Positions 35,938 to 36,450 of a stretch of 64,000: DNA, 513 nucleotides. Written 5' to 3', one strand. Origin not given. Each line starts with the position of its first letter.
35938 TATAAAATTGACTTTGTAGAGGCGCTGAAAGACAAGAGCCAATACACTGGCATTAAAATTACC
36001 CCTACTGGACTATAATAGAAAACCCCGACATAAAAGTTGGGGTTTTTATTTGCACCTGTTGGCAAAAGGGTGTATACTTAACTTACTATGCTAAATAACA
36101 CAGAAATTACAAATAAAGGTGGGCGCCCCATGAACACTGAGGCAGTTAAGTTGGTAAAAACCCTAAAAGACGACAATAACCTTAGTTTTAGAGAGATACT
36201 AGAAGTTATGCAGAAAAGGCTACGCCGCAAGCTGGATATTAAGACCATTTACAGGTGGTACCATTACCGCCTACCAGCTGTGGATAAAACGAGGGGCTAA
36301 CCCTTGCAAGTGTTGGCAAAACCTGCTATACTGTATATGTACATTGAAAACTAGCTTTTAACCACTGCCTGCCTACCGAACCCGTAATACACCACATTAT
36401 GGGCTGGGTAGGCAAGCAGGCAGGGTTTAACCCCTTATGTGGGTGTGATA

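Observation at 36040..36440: Candidate lysis-lysogeny control region split from the early operon by the att site; no divergent repressor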

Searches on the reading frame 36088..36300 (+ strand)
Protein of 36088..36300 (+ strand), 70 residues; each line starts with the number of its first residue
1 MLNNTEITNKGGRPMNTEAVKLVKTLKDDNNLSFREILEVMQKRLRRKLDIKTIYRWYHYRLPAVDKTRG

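Call 9: search_protein_families(library=pfam, proteins=[window:36088-36300:+], max_evalue=0.1)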
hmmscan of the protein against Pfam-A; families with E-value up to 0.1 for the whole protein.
window:36088-36300:+ (70 aa): 0 families

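Call 10: search_protein_families(library=phrogs, proteins=[window:36088-36300:+], max_evalue=0.1)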
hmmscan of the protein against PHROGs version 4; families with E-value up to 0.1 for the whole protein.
window:36088-36300:+ (70 aa): 2 families
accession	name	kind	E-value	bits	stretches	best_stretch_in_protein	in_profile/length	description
phrog_27184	-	unknown function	0.0026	19.2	1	23-65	26-66/73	-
phrog_26158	-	unknown function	0.03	15.5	1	31-67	25-60/74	-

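Call 19: find_related_loci(query=window:36088-36300:+, collection=viral_contigs, flank=6000)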
Query window:36088-36300:+ (70 aa) in viral_contigs; peptide patterns used: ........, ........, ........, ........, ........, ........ (x = any residue, [..] = any of these).
13 stretches matched a pattern, but none encodes a relative of the query by tblastn (E <= 1e-3).

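Call 20: find_homologous_proteins(query=window:36088-36300:+, max_evalue=0.01)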
Query window:36088-36300:+ (70 aa): 2 proteins with E <= 0.01 among 2 candidates.
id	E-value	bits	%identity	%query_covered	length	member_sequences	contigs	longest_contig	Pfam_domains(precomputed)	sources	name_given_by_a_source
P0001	3.3e-39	149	100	100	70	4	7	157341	-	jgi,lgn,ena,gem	jgi:hypothetical protein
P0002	1.0e-24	103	76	90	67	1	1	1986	-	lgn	-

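Call 21: find_encoding_contigs(protein=P0001, flank=6000, max_places=10)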
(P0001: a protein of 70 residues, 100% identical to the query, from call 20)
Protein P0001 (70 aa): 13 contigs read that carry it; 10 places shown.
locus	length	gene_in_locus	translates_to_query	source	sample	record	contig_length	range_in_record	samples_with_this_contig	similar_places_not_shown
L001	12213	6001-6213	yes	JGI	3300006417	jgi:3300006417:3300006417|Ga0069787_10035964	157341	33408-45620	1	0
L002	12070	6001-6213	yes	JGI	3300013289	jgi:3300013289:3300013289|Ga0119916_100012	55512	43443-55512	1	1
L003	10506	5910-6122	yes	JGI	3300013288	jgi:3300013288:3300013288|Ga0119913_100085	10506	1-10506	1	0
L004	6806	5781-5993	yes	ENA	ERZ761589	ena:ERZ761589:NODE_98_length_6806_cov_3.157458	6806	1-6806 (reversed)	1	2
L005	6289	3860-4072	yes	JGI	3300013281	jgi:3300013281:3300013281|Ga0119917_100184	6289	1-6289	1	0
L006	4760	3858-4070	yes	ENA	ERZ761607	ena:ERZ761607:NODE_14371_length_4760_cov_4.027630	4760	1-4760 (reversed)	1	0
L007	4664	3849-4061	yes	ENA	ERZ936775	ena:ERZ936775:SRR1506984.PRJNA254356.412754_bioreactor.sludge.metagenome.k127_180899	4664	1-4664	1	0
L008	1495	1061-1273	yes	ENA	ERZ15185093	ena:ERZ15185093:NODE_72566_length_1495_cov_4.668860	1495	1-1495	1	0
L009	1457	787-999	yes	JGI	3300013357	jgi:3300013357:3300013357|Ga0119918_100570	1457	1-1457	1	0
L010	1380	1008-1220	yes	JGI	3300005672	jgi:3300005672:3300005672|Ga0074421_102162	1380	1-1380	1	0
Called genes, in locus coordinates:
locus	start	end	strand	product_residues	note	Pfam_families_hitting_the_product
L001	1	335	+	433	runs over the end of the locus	-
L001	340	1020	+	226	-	-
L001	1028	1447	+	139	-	-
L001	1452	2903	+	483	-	PF00112:Peptidase_C1, PF01551:Peptidase_M23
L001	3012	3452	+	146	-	-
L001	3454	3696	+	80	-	-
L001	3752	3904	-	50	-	-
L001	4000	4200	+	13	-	-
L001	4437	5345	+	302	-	PF00589:Phage_integrase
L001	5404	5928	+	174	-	-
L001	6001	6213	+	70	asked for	-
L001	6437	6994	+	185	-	PF03167:UDG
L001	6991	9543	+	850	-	PF17900:Peptidase_M1_N, PF01433:Peptidase_M1, PF11838:ERAP1_C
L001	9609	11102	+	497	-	PF21760:SecD_1st, PF22599:SecDF_P1_head, PF02355:SecD_SecF_C (weak), PF03176:MMPL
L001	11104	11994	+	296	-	PF07549:Sec_GG, PF02355:SecD_SecF_C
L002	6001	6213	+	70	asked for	-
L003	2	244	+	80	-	?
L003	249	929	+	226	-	-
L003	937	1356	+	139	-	-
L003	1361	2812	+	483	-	PF00112:Peptidase_C1, PF01551:Peptidase_M23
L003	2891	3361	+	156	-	-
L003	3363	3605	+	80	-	-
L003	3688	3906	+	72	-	-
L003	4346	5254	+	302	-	PF00589:Phage_integrase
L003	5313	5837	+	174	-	-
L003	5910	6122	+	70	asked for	-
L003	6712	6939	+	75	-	-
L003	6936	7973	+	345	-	PF13479:AAA_24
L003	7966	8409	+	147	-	PF23984:DUF7307 (weak)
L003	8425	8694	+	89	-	-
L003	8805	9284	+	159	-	-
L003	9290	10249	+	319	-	PF04492:Phage_rep_O (weak)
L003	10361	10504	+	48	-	?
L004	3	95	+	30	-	?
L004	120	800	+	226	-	-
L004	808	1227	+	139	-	-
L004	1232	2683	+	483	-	PF00112:Peptidase_C1, PF01551:Peptidase_M23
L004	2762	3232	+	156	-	-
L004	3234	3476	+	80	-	-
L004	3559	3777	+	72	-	-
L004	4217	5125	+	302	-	PF00589:Phage_integrase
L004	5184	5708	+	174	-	-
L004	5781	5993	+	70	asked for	-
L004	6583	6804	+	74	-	?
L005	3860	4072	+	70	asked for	-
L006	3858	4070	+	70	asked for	-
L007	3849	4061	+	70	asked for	-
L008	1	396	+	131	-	?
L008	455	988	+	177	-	-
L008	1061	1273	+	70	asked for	-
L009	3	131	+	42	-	?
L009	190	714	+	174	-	-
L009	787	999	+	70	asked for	-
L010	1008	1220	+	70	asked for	-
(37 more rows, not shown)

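Call 22: find_encoding_contigs(protein=P0002, flank=6000)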
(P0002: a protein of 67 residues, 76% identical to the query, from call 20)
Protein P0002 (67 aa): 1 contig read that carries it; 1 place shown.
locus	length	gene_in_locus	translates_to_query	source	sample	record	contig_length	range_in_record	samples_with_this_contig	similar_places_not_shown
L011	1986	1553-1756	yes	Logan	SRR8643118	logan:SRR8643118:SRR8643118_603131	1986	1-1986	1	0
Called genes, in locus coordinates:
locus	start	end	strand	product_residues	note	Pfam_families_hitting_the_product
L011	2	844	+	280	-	?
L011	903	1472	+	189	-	PF11611:DUF4352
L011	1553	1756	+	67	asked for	-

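Call 64: find_homologous_proteins(query=A3, max_evalue=0.001)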
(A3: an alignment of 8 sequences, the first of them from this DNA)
Query A3 (8 sequences) (70 aa, profile of the alignment): 20 proteins with E <= 0.001 among 187 candidates.
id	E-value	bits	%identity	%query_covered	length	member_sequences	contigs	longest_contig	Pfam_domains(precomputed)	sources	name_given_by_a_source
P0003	3.0e-22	96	32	31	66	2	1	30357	-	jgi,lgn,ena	-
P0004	3.0e-21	93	27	31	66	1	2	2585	-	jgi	jgi:hypothetical protein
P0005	9.2e-21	91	-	-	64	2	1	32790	-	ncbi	ncbi:MAG: hypothetical protein AAB519_03880 [Patescibacteria group bacterium]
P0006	6.0e-20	89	31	73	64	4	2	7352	PF13384.13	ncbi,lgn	-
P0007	1.2e-18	85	27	31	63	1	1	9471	-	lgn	-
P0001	2.1e-17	81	100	100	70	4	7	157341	-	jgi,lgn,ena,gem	jgi:hypothetical protein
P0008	2.8e-17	80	38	67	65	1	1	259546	-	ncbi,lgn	ncbi:MAG: hypothetical protein ACOZBH_04615 [Patescibacteria group bacterium]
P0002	1.2e-16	78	76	90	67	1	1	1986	-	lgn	-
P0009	1.3e-16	78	38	64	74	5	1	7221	-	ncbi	-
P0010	3.9e-16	77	-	-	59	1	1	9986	-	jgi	-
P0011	4.9e-16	76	-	-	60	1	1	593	-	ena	-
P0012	6.2e-16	76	47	43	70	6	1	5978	-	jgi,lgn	jgi:transposase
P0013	1.2e-15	75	-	-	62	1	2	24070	PF13518.13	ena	-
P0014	8.8e-15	72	-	-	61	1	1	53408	-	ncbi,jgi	ncbi:MAG: hypothetical protein WC823_00295 [Parcubacteria group bacterium]|jgi:transcriptional regul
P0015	1.7e-12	65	47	67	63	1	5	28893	-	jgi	jgi:DNA-directed RNA polymerase specialized sigma24 family protein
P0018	4.2e-10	57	66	96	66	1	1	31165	-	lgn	-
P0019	1.4e-9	56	66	96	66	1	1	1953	-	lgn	-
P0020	4.5e-9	54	61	96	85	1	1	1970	-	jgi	-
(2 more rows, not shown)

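Call 65: find_encoding_contigs(protein=P0018, flank=3000, max_places=4)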
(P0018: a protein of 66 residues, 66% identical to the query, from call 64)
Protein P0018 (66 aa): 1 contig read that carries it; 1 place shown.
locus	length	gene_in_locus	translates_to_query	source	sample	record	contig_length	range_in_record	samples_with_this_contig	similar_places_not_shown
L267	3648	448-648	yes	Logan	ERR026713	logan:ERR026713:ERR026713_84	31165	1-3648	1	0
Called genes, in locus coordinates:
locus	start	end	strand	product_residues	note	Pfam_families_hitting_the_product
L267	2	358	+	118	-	?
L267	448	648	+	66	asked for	-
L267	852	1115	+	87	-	-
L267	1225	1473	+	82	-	-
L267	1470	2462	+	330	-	PF13479:AAA_24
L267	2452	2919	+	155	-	-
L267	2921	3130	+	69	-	-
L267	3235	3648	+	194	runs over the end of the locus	-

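Call 66: find_encoding_contigs(protein=P0019, flank=3000, max_places=4)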
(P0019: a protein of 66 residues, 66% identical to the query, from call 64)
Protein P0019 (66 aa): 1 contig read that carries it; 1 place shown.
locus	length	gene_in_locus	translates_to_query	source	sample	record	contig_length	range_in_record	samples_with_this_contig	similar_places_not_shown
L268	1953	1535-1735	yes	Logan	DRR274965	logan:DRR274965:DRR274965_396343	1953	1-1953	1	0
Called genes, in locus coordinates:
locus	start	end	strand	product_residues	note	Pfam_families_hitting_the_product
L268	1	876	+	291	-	?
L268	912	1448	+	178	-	-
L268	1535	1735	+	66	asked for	-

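Call 67: find_encoding_contigs(protein=P0020, flank=3000, max_places=4)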
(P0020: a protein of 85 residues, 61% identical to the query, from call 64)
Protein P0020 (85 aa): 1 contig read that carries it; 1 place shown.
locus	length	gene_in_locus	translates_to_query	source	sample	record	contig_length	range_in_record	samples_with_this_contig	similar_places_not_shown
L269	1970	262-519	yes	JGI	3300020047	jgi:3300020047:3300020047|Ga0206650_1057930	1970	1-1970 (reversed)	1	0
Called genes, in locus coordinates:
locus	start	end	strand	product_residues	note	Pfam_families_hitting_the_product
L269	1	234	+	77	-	?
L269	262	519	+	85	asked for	-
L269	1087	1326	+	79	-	-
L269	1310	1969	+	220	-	?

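Call 85: predict_structure(alignment_id=A4)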
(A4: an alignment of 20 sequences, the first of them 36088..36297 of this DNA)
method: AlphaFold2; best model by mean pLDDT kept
length: 70 residues; sequences in the alignment: 20
mean_pLDDT: 77.4   pTM: 0.63
mean pLDDT of the five models: 77.4, 77.2, 76.5, 76.2, 76.0
residues with pLDDT >= 90: 36; 70-90: 10; 50-70: 8; < 50: 16
segments of 3 or more residues with pLDDT < 50: 1-6, 8-10, 65-70
pLDDT, mean of each block of 10 residues (from residue 1): 46 71 95 97 92 91 51
secondary structure, 60 per line:
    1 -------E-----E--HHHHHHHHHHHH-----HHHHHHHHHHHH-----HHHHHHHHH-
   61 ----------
elements in order: H17-28 H34-45 H51-59

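Call 87: fold_search(model_id=the predicted structure, library=pdb)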
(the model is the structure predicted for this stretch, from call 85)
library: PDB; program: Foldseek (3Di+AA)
matches with E <= 10: 106; with E <= 0.001: 0
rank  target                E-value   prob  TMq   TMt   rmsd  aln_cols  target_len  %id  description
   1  5unk_MODEL_1_A        1.6e+00  0.30  0.37  0.41   3.2        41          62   20  NMR structure of the RED subdomain of the Sleeping Beauty transposase (released 2017-06-07)
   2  4eqq_A                1.6e+00  0.25  0.37  0.29   5.0        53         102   19  Structure of Ltp, a superinfection exclusion protein from the Streptococcus thermophilus temperate phage TP-J34 (released 2013-06-05)
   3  9n9q_C                2.0e+00  0.72  0.44  0.13   2.1        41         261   27  Cryo-EM structure of the RNA-guided transcription complex (released 2025-12-24)
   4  2h27_D                2.5e+00  0.89  0.49  0.50   0.6        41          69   22  Crystal Structure of Escherichia coli SigmaE Region 4 Bound to its-35 Element DNA (released 2006-08-22)
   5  2h27_A                2.7e+00  0.87  0.49  0.48   0.6        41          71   22  Crystal Structure of Escherichia coli SigmaE Region 4 Bound to its-35 Element DNA (released 2006-08-22)
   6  9m9e_F                2.7e+00  0.57  0.43  0.18   2.3        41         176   22  Structural Basis of Pausing During Transcription Initiation in Mycobacterium tuberculosis (released 2026-01-14)
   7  4nyh_C                2.7e+00  0.35  0.44  0.20   3.4        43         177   12  Orthorhombic crystal form of pir1 dual specificity phosphatase core (released 2014-01-08)
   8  6kon_F                2.9e+00  0.84  0.50  0.20   0.7        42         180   21  Mycobacterium tuberculosis initial transcription complex comprising sigma H and 5'-OH RNA of 5 nt (released 2020-03-11)
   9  2fu4_A                2.9e+00  0.23  0.37  0.33   3.3        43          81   16  Crystal Structure of the DNA binding domain of E.coli FUR (Ferric Uptake Regulator) (released 2006-05-16)
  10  5zx2_F                3.0e+00  0.84  0.50  0.20   0.6        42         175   21  Mycobacterium tuberculosis RNA polymerase transcription initiation complex with ECF sigma factor sigma H and 7nt RNA (released 2019-03-20)
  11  8z6g_B                3.0e+00  0.82  0.48  0.21   0.7        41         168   24  the AlgU-MucAcyto complex structure in Pseudomonas aeruginosa (released 2024-05-08)
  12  8z6g_D                3.0e+00  0.80  0.48  0.20   0.7        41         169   24  the AlgU-MucAcyto complex structure in Pseudomonas aeruginosa (released 2024-05-08)
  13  7bhy_C                3.2e+00  0.51  0.43  0.54   2.2        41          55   15  DNA-binding domain of DeoR in complex with the DNA operator (released 2021-11-10)
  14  5fgm                  3.4e+00  0.80  0.50  0.54   0.6        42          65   21  Streptomyces coelicolor SigR region 4 (released 2016-03-02)
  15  7qh5_B                3.4e+00  0.38  0.40  0.10   2.3        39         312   15  The crystal structure of the sigma factor SigG1 from Streptomyces tsukubaensis NRRL18488 (released 2022-12-21)
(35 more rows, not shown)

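Call 94: find_encoding_contigs(protein=P0015, flank=2500, max_places=3)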
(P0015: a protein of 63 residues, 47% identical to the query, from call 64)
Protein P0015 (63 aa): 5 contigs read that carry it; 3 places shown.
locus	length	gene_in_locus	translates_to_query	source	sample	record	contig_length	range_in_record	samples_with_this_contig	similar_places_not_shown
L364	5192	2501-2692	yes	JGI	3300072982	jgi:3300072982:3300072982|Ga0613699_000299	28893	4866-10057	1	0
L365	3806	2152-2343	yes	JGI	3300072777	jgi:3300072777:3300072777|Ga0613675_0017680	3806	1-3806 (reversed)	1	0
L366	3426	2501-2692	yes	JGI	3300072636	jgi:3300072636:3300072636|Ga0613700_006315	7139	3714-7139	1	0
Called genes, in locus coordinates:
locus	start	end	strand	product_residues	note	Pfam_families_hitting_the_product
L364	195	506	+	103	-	PF01464:SLT (weak), PF06737:Transglycosylas (weak)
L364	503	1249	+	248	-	PF10108:DNA_pol_B_exo2 (faint), PF13482:RNase_H_2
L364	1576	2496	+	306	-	PF00589:Phage_integrase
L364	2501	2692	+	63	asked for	-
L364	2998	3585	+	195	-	-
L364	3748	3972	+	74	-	-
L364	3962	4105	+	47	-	-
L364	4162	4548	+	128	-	-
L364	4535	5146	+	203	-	PF09588:YqaJ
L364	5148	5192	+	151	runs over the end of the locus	-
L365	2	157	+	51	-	?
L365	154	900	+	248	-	PF10108:DNA_pol_B_exo2 (faint), PF13482:RNase_H_2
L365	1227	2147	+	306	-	PF00589:Phage_integrase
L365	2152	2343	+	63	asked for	-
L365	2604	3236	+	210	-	-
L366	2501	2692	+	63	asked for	-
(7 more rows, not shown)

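Call 95: find_encoding_contigs(protein=P0013, flank=2500, max_places=3)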
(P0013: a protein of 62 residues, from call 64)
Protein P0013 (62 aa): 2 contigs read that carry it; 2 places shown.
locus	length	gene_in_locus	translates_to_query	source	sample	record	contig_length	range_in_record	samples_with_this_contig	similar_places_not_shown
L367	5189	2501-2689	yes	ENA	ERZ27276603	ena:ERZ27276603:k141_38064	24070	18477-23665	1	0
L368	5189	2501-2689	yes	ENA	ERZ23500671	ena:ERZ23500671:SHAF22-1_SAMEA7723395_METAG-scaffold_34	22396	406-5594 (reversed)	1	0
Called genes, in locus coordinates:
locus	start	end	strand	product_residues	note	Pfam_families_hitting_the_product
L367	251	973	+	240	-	-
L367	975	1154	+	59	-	-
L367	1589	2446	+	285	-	PF00589:Phage_integrase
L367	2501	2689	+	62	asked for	PF13518:HTH_28 (faint)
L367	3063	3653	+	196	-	PF01464:SLT (weak), PF18896:SLT_3 (weak)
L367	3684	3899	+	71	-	-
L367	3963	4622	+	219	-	-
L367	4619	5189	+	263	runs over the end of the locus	-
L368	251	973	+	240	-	-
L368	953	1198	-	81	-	-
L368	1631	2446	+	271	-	PF00589:Phage_integrase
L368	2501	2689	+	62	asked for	PF13518:HTH_28 (faint)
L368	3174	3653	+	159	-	PF01464:SLT (weak), PF18896:SLT_3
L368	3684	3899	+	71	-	-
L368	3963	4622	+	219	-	-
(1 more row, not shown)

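Call 96: find_encoding_contigs(protein=P0010, flank=2500, max_places=3)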
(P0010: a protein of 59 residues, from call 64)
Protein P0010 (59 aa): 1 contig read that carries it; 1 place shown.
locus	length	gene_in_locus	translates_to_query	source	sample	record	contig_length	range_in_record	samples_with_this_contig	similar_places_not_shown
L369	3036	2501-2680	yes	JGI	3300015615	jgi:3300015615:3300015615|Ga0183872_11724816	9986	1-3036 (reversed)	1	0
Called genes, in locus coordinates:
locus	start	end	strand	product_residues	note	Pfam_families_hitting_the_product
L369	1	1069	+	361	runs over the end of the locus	-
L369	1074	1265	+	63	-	-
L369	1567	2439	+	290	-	PF00589:Phage_integrase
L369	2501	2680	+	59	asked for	-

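Call 101: search_dna_similar(query=window:36088-36297:+, collection=phages, mode=protein, max_evalue=0.01, max_rows=10)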
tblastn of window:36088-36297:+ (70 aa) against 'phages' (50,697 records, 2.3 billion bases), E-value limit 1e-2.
No match.
